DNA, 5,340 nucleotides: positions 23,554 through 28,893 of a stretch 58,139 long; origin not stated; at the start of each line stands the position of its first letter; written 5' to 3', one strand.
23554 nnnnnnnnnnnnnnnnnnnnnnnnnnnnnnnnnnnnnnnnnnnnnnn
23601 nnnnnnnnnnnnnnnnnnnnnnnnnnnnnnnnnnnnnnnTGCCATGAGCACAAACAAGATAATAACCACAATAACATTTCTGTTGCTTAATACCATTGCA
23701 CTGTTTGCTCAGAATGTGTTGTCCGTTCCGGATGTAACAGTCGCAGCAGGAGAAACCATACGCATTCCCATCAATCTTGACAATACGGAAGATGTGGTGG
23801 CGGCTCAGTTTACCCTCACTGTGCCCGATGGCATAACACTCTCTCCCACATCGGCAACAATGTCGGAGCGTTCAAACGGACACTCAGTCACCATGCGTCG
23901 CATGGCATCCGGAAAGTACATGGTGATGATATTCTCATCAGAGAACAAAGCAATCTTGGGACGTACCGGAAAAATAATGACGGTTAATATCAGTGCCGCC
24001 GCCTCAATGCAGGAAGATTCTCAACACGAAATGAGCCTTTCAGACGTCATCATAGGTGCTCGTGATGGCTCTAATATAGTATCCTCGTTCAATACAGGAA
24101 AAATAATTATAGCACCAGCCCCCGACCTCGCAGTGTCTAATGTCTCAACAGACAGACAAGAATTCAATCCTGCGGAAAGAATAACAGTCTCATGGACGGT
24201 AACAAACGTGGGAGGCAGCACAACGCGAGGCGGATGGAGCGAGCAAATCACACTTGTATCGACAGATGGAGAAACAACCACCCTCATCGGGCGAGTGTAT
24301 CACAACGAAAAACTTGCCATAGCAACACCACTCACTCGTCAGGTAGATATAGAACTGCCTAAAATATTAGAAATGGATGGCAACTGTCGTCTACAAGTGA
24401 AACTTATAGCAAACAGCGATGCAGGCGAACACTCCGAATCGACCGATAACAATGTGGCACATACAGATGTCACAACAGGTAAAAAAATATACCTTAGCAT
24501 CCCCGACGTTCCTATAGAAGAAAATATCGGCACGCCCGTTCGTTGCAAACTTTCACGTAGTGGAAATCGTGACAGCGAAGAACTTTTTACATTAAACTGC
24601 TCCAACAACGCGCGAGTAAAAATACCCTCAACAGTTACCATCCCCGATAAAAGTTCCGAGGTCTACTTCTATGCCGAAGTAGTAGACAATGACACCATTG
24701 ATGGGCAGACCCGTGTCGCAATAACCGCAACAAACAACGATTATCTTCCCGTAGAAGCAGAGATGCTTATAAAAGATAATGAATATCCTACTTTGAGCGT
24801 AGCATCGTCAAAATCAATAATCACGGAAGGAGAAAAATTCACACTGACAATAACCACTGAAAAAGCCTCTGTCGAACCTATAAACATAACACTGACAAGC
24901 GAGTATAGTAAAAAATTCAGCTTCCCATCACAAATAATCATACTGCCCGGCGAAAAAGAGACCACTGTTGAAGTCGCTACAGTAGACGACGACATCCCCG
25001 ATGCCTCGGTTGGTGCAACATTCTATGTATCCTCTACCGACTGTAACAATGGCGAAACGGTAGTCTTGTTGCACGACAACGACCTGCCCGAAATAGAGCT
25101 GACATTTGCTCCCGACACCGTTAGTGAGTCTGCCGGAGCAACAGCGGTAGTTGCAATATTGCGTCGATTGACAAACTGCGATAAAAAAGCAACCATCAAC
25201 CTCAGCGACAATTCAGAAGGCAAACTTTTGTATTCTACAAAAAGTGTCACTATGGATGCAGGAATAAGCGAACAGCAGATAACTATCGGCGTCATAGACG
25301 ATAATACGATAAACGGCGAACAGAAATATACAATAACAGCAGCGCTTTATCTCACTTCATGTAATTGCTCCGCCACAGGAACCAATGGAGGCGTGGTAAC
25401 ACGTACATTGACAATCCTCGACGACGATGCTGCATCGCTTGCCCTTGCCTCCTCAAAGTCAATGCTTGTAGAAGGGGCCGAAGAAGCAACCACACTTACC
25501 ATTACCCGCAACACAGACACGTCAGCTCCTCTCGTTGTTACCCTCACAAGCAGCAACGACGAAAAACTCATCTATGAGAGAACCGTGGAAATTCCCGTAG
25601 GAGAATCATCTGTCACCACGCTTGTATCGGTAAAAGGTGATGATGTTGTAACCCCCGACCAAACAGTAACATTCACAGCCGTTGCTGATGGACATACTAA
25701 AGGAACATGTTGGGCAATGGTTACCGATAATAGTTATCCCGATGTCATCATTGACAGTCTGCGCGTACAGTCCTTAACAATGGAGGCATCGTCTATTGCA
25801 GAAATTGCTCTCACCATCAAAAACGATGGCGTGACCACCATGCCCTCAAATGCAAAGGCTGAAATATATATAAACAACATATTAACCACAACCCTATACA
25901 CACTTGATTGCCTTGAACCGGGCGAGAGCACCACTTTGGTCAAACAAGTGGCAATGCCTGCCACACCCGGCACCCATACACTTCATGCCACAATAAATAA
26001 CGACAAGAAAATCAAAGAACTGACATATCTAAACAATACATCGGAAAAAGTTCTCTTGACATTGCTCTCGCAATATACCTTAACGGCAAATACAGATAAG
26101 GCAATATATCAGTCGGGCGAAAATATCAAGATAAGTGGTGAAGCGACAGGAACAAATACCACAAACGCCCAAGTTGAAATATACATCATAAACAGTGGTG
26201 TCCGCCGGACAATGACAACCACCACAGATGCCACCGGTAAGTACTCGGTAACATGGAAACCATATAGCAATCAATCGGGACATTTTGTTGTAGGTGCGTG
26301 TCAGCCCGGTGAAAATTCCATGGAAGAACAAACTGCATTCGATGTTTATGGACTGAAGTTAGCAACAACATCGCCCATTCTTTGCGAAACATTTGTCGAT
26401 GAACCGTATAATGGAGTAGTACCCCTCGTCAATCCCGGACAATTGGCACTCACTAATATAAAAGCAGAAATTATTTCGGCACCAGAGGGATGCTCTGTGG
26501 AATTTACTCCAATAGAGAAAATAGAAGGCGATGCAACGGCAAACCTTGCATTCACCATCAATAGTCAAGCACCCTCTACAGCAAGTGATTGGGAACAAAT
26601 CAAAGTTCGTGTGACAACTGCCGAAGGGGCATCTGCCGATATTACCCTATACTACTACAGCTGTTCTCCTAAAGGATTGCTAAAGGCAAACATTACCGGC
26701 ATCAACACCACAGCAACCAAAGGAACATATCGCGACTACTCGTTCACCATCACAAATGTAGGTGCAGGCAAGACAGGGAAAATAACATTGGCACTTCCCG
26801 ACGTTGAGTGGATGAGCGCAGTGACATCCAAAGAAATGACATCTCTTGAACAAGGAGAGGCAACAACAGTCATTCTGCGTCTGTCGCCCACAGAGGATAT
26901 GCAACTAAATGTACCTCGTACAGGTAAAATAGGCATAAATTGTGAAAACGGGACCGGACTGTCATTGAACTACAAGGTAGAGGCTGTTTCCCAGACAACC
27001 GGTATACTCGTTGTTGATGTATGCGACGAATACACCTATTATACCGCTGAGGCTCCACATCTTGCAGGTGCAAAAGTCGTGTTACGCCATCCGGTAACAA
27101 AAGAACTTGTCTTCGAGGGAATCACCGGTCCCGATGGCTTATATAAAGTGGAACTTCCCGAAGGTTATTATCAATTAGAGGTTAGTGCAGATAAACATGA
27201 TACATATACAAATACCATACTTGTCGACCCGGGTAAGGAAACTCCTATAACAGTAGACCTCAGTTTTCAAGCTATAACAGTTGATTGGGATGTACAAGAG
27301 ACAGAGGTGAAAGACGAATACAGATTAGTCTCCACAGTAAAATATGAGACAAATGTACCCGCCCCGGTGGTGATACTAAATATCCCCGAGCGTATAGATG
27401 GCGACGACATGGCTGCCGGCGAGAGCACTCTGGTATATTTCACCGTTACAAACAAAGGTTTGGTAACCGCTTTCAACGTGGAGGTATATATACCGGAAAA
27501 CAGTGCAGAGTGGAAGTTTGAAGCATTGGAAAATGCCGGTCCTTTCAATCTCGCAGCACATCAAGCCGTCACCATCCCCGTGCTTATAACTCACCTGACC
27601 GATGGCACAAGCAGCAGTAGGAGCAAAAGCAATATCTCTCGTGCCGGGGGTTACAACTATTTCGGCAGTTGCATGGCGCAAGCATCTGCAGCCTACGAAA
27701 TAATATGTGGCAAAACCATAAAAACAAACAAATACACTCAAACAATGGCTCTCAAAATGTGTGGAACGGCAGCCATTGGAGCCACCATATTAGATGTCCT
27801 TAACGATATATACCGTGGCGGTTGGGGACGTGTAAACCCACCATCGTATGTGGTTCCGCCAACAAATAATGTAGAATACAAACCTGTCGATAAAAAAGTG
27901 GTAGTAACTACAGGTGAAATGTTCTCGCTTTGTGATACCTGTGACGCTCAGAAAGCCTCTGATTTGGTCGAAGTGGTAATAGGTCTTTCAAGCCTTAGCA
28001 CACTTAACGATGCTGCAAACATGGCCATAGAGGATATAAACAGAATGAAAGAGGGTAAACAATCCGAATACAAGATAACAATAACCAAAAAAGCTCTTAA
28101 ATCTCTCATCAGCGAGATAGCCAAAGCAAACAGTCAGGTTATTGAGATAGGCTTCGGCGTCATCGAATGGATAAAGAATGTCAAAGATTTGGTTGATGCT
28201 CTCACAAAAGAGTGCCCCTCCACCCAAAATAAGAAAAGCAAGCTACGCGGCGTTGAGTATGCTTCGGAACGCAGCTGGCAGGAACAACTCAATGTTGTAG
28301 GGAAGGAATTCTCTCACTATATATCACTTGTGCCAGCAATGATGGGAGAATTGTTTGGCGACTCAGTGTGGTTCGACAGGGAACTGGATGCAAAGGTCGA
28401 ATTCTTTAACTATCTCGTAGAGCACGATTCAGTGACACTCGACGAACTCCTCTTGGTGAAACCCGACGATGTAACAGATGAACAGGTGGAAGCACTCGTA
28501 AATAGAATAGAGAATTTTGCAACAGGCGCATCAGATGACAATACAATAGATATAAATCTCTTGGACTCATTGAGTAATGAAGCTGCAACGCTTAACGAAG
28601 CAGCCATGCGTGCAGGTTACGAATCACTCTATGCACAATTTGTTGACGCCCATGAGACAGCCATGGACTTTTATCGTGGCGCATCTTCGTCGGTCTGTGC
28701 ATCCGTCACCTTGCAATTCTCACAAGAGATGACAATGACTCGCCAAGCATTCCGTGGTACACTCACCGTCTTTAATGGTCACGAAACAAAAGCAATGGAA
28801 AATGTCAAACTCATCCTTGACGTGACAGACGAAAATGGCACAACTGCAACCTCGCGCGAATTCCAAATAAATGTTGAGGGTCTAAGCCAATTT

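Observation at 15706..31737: Three-gene operon of giant T9SS cargo proteins carrying cohesin-like and dockerin-like modules but no enzymes: possible self-assembling surface scaffold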

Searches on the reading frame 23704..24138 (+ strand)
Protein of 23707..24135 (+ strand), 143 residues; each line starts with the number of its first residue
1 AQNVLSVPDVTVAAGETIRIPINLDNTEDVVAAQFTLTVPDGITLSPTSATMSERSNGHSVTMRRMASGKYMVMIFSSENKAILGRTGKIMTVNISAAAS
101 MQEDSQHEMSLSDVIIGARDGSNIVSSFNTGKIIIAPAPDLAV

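Call 8: search_protein_families(library=pfam, proteins=[window:23707-24135:+], max_evalue=10)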
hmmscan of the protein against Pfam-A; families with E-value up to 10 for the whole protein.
seq(143 aa): 6 families
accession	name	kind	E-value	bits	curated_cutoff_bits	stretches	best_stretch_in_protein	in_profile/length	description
PF00963.24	Cohesin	-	1e-06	29.4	24.1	1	5-134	3-138/139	Cohesin domain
PF23623.1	GBD_IRG7_N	-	0.036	14.7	27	1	30-79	35-82/95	IRG7 N-terminal galactose binding domain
PF07085.17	DRTGG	-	0.066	13.5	25.2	1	97-138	7-48/105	DRTGG domain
PF25172.1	Beta-prop_WDR3_2nd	-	0.11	12.1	140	1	61-127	31-98/293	WDR3 second beta-propeller domain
PF14686.12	fn3_3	-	0.19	12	24.4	1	58-82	34-58/75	Polysaccharide lyase family 4, domain II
PF07495.19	Y_Y_Y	-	0.28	11.5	26.6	1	56-94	26-63/65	Y_Y_Y domain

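Call 92: search_solved_structures(query=A8, max_evalue=10, show_alignments=1)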
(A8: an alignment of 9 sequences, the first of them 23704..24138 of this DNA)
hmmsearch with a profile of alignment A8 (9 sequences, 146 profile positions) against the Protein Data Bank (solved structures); distinct sequences matched with E-value up to 10: 16.
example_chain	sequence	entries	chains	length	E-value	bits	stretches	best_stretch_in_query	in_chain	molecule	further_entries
4uyp_A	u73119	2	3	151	0.0012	21.7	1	9-138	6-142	Cellulosomal scaffoldin anchoring protein C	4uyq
3wwb_A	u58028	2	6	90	0.0046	19.8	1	38-78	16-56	Pizza2-SR protein | pizza2sr-pb protein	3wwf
5n5p_A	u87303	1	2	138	0.011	18.5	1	8-40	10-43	Putative cellulosomal scaffoldin protein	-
2xdh_A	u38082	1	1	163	0.035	16.9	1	7-47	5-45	COHESIN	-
3ul4_A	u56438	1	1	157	0.056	16.3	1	3-139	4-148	Cellulosome-anchoring protein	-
5ojp_A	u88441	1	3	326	0.66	12.8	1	60-93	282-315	Ycf48-like protein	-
5ojr_A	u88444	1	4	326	0.66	12.8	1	60-93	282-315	Ycf48-like protein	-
2xbg_A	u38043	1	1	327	0.67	12.8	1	60-93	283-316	YCF48-LIKE PROTEIN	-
5oj5_A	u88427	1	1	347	0.7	12.7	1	60-93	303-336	Ycf48-like protein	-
1a3w_A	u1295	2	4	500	0.72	12.7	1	5-49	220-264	PYRUVATE KINASE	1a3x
6kg8_A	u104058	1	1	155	0.81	12.5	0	4-28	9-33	Probably cellulosomal scaffolding protein, secreted cellulose-binding and cohesin domain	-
6kgc_A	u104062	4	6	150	0.83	12.5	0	4-29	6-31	Probably cellulosomal scaffolding protein, secreted cellulose-binding and cohesin domain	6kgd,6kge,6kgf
2coe_A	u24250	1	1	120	0.95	12.3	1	88-143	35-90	deoxynucleotidyltransferase, terminal variant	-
7uwz_A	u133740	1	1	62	1.1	12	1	56-96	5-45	De novo designed small beta-barrel protein 33_bp_sh3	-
4ums_A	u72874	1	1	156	1.4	11.8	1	7-143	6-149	CELLULOSOMAL ANCHORING SCAFFOLDIN B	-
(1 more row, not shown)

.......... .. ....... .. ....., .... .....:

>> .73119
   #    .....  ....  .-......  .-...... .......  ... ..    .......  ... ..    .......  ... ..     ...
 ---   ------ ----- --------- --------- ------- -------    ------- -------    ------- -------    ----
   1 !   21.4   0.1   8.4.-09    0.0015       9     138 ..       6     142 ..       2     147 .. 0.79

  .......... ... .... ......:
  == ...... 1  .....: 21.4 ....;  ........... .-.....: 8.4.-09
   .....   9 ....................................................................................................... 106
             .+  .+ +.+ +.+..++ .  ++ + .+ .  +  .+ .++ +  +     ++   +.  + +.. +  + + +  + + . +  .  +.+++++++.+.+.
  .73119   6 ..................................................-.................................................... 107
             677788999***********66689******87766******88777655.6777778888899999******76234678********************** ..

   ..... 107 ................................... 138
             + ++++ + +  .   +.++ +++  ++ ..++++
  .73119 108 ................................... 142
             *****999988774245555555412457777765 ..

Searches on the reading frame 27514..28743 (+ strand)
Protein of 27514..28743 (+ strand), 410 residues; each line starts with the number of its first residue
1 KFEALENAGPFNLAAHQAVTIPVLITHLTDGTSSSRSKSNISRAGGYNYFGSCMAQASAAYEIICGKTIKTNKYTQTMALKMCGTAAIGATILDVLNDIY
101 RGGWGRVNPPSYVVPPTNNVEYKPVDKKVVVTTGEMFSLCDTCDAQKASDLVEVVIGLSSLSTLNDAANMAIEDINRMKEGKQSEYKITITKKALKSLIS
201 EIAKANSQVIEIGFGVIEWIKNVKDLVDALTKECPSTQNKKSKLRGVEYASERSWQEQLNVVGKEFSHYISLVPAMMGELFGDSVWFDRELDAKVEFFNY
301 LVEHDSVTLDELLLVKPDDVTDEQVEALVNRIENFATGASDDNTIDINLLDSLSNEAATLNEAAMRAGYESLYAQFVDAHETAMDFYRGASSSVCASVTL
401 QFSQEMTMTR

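Call 44: search_protein_families(library=pfam, proteins=[window:27514-28743:+], max_evalue=1)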
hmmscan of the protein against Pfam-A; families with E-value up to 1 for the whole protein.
window:27514-28743:+ (410 aa): 4 families
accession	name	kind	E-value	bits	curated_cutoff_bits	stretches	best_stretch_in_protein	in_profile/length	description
PF02350.25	Epimerase_2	-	0.023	14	30.6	1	167-231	106-169/347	UDP-N-acetylglucosamine 2-epimerase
PF10186.14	ATG14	-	0.11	12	33.2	1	138-244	11-102/347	Vacuolar sorting 38 and autophagy-related subunit 14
PF24219.2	DUF7438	-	0.12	13.2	25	0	192-230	6-47/57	Family of unknown function (DUF7438)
PF14270.11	DUF4358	-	0.66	10.7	25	1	293-334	26-69/102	Domain of unknown function (DUF4358)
